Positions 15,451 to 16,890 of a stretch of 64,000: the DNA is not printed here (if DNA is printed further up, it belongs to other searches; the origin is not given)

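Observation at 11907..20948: Eight-gene minus-strand cluster: four-subunit flavo/Fe-S dehydrogenase set plus OCD-family enzyme, Amt, acyl-CoA synthetase and XRE-cupin regulator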

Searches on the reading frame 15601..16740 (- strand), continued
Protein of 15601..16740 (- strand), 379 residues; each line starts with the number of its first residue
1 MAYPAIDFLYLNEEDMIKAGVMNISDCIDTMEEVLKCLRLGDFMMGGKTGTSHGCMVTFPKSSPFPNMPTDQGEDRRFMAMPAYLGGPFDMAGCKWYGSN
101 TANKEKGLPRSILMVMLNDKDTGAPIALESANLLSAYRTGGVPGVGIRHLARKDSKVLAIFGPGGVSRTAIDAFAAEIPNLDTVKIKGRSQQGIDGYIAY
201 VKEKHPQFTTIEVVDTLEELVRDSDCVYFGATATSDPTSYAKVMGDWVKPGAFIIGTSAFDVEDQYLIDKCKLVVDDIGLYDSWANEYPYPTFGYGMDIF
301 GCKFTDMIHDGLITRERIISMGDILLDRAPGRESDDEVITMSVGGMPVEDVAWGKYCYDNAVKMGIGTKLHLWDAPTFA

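Call 26: list_cluster_members(proteins=[P0017, P0030, P0082, P0100, P0102, P0056])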
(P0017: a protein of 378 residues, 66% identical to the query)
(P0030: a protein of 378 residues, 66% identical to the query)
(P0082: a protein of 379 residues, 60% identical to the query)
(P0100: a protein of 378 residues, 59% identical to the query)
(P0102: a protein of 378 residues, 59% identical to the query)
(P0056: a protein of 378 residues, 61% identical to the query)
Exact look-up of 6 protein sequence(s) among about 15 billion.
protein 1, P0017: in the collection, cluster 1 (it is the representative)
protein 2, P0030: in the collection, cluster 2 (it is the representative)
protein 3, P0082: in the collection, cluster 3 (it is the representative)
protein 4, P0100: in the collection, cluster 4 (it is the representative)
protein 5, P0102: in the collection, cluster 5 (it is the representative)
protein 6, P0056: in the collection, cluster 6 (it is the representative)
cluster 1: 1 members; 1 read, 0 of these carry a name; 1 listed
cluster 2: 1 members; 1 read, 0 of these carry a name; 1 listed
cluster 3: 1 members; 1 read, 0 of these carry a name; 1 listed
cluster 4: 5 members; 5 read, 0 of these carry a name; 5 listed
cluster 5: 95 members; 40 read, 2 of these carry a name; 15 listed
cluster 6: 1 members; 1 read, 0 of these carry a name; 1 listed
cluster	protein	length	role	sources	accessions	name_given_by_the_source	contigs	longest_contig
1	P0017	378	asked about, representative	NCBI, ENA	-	-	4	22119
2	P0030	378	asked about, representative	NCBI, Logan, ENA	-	-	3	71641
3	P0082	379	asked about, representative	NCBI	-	-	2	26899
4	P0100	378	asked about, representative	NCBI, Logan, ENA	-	-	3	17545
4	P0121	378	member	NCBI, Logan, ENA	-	-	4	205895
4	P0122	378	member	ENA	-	-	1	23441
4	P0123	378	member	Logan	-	-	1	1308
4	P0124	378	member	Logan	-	-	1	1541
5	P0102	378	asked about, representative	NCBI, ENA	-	-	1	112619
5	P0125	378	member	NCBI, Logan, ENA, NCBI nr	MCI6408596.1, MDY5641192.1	MAG: tyramine oxidase subunit B [Lachnospiraceae bacterium] | tyramine oxidase subunit B [Lachnospiraceae bacterium]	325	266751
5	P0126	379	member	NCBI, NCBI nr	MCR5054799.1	MAG: ornithine cyclodeaminase [Lachnospiraceae bacterium] | ornithine cyclodeaminase [Lachnospiraceae bacterium]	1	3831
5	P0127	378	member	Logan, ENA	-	-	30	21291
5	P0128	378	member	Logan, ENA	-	-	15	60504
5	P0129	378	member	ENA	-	-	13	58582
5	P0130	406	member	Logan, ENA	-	-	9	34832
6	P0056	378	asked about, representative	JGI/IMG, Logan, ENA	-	-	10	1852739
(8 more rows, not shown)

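Call 33: search_solved_structures(query=window:15601-16740:-, max_evalue=0.00001, show_alignments=5)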
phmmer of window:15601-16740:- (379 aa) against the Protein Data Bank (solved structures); distinct sequences matched with E-value up to 0.00001: 12.
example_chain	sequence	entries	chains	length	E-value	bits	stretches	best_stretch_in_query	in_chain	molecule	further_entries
4m54_A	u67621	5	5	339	9.9e-34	119.8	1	63-373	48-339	Putative ornithine cyclodeaminase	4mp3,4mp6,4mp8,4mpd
1omo_A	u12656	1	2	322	2e-25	92.5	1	77-371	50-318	alanine dehydrogenase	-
1vll_A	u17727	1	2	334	2.1e-25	92.4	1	76-371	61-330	alanine dehydrogenase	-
6t3e_A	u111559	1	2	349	9.4e-24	87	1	79-371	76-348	DELTA1-pyrroline-2-carboxylate reductase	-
7cxs_B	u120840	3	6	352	2.2e-08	36.4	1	57-281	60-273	CmnK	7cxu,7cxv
1u7h_A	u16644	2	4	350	3.5e-08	35.7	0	95-254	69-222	ornithine cyclodeaminase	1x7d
7rbp_A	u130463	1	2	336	3.7e-08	35.7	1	58-255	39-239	Ornithine cyclodeaminase/mu-crystallin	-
4bv8_A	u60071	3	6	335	1.1e-07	34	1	76-260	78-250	THIOMORPHOLINE-CARBOXYLATE DEHYDROGENASE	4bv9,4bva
2i99_A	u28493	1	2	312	7.3e-07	31.4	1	109-261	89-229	Mu-crystallin homolog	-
6rqa_A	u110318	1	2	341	1.1e-06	30.8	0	94-172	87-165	iminosuccinate reductase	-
5yu0_A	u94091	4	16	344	3e-06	29.4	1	88-179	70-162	Lysine cyclodeaminase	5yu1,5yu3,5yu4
5gzi_B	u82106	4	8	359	3.3e-06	29.3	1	88-179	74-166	Lysine cyclodeaminase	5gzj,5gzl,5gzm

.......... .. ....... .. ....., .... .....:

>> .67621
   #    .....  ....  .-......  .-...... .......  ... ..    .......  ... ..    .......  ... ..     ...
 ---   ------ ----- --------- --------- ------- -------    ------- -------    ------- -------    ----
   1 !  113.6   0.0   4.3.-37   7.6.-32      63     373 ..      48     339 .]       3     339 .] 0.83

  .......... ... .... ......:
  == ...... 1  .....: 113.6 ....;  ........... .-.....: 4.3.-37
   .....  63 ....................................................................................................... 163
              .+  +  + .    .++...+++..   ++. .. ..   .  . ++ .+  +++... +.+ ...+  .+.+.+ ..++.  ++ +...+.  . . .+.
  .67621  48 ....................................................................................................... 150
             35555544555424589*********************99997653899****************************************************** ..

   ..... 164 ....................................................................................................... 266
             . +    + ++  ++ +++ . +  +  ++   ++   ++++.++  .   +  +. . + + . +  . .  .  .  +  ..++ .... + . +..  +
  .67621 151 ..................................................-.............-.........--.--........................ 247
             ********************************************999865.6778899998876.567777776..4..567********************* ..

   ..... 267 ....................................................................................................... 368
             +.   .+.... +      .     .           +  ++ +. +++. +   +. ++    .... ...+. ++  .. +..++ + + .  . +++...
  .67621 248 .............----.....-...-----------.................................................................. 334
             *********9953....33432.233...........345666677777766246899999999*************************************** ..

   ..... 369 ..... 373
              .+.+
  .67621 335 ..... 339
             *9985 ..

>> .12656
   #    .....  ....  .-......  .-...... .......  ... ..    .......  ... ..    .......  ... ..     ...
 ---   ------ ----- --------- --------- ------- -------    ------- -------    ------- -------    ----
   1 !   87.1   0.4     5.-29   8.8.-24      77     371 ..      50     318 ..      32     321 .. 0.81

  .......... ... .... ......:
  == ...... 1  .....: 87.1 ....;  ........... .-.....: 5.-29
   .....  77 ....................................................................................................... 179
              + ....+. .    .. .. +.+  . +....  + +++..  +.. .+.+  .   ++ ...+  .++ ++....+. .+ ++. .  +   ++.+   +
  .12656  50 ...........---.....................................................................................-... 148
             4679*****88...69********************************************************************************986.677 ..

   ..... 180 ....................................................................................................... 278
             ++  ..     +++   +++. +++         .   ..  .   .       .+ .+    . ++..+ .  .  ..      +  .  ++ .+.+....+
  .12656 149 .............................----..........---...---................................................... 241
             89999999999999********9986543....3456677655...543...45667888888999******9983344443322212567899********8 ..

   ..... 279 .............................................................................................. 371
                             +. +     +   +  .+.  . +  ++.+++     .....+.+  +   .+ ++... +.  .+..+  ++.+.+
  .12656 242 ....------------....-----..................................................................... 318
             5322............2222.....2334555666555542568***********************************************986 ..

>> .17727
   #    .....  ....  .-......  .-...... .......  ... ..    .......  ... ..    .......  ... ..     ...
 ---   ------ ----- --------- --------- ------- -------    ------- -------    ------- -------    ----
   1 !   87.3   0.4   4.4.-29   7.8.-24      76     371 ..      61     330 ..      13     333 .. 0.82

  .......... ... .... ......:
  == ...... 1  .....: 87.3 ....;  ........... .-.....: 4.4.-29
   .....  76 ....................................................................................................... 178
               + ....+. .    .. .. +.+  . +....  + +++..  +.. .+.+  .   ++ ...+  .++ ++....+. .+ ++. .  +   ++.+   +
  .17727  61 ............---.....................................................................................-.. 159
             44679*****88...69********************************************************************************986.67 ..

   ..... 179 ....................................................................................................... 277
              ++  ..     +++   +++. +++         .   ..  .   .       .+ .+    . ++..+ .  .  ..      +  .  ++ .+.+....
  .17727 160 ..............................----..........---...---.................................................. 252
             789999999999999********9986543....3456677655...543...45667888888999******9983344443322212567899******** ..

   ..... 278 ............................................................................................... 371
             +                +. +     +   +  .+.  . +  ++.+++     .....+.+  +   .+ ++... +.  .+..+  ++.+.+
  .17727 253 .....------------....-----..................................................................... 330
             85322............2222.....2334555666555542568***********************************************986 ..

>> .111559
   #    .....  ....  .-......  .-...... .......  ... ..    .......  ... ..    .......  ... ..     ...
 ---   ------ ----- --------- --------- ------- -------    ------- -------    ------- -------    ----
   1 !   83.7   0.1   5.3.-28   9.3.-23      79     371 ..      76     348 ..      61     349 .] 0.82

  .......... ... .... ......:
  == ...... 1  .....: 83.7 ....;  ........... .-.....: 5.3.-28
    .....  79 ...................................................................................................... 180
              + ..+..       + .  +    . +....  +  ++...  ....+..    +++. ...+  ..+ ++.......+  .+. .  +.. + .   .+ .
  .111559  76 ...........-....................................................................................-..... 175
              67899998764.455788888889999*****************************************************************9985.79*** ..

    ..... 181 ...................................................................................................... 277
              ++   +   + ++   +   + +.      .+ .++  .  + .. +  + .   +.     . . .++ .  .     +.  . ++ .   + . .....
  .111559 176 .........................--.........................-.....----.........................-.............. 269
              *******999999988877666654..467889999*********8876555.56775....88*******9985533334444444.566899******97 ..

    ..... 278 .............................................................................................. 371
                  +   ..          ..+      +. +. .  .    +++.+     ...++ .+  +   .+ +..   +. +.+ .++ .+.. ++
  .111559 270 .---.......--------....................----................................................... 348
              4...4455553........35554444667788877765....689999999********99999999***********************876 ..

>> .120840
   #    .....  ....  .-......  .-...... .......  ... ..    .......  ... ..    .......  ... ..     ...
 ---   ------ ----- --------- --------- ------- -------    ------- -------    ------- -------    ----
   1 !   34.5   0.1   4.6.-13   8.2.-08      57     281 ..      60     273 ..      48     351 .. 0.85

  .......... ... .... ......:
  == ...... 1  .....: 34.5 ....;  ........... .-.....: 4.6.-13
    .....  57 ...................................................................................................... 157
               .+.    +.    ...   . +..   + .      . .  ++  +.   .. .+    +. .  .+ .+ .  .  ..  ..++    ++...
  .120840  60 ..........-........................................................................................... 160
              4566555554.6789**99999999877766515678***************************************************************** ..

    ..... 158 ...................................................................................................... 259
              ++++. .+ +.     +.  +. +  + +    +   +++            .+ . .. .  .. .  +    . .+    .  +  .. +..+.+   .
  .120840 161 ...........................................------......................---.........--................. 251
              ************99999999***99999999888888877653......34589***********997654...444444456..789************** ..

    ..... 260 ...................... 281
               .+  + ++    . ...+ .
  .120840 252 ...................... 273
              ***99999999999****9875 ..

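Call 37: search_protein_families(library=pfam, proteins=[L012:1736-2134:+, L013:12679-13335:+, L013:13332-14168:+, L013:15606-17045:+, L014:11178-13220:+, L014:13872-15776:+, L014:15868-17658:+, L013:8207-9019:+, L013:9129-9665:+, L013:7275-7961:-], max_evalue=0.00001)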
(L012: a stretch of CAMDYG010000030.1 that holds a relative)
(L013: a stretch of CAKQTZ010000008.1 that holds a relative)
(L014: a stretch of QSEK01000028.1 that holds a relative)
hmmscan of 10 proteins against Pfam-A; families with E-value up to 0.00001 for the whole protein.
L012:1736-2134:+ (132 aa): 1 family
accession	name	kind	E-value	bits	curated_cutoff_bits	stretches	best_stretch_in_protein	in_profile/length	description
PF01042.26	Ribonuc_L-PSP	-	2.7e-20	73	27.3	1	17-125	8-118/121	Endoribonuclease L-PSP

L013:12679-13335:+ (218 aa): 0 families

L013:13332-14168:+ (278 aa): 2 families
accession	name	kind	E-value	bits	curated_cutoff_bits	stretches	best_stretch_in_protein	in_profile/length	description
PF12833.13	HTH_18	-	2.7e-10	40.8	33.6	1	193-273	4-79/80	Helix-turn-helix domain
PF00165.29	HTH_AraC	-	2e-07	31.4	26.6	0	187-216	11-40/42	Bacterial regulatory helix-turn-helix proteins, AraC family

L013:15606-17045:+ (479 aa): 1 family
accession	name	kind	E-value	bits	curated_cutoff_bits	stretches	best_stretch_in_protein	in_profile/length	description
PF01554.23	MatE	-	1.4e-48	165.1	24.9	2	30-190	1-161/161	MatE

L014:11178-13220:+ (680 aa): 0 families

L014:13872-15776:+ (634 aa): 3 families
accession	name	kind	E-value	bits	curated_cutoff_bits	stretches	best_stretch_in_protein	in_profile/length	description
PF02518.31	HATPase_c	-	9.1e-26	90.9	26.4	1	366-481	2-109/111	Histidine kinase-, DNA gyrase B-, and HSP90-like ATPase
PF00072.30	Response_reg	-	1.6e-24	86.6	30.2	1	515-630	2-110/111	Response regulator receiver domain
PF00512.31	HisKA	-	5.2e-21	74.9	26.9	1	252-318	1-66/66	His Kinase A (phospho-acceptor) domain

L014:15868-17658:+ (596 aa): 2 families
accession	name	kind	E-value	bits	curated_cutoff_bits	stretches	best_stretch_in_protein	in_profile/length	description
PF02690.20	Na_Pi_cotrans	-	8.9e-66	220.5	29.1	2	15-163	1-136/137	Na+/Pi-cotransporter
PF01895.24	PhoU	-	2.9e-25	88.9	23.5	2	363-447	3-88/89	PhoU domain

L013:8207-9019:+ (270 aa): 8 families
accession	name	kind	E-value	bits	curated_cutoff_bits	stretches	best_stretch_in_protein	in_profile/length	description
PF00037.32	Fer4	-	5e-11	42.4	21.1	1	11-33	1-23/24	4Fe-4S binding domain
PF12838.12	Fer4_7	-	1.2e-10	42.1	27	1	17-62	1-52/52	4Fe-4S dicluster domain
PF12837.12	Fer4_6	-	1.4e-10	41.1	25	1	10-33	1-24/24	4Fe-4S binding domain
PF14697.11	Fer4_21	-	3.9e-08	33.7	35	1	12-64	2-58/59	4Fe-4S dicluster domain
PF13237.11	Fer4_10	-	1.1e-06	28.9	25.5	1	11-59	2-53/53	4Fe-4S dicluster domain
PF13187.11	Fer4_9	-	1.1e-06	28.9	27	1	17-63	1-52/52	4Fe-4S dicluster domain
PF13484.11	Fer4_16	-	7e-06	27.2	30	0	17-36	1-20/66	4Fe-4S double cluster binding domain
PF25160.1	LdpA_Fe-S-bd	-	8.5e-06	25.9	27.6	0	45-66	25-46/49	LdpA Fe-S cluster-binding domain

L013:9129-9665:+ (178 aa): 0 families

L013:7275-7961:- (228 aa): 2 families
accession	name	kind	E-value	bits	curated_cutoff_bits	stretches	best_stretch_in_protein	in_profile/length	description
PF13545.12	HTH_Crp_2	-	9.5e-10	38.7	27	1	160-221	3-64/70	Crp-like helix-turn-helix domain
PF00027.35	cNMP_binding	-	2.5e-07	31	27.5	1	34-116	2-83/89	Cyclic nucleotide-binding domain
